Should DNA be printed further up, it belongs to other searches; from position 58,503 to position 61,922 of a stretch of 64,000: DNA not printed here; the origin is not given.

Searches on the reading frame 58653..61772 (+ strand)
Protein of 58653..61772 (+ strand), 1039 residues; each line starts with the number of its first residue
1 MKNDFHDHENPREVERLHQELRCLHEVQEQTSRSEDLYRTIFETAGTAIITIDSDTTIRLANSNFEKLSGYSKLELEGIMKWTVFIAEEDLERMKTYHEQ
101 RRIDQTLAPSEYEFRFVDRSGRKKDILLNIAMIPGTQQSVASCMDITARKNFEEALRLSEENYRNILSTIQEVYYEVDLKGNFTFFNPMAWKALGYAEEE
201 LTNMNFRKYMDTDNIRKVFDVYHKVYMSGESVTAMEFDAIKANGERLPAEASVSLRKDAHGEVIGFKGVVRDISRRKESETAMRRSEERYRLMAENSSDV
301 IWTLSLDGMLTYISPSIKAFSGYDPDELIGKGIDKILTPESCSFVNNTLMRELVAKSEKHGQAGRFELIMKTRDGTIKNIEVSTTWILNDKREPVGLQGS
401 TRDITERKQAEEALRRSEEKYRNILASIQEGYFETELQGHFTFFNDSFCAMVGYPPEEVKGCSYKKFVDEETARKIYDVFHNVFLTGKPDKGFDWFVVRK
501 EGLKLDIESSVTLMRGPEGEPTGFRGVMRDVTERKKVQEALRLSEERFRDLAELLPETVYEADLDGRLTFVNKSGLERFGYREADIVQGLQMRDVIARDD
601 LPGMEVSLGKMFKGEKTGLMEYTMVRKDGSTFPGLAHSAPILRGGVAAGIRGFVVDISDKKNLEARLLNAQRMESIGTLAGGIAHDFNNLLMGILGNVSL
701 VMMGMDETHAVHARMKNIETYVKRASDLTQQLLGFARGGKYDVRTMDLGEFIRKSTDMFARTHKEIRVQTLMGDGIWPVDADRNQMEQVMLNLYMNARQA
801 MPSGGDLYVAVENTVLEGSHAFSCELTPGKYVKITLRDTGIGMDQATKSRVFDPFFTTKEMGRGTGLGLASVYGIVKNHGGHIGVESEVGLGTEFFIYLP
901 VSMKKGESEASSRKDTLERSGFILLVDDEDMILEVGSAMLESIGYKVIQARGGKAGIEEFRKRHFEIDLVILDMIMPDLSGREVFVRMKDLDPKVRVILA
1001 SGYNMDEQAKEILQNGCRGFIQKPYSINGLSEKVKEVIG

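Call 47: find_encoding_contigs(protein=window:58653-61772:+, flank=10000, max_places=3)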
Protein window:58653-61772:+ (1039 aa): no gene with exactly this product is on record in the collection.
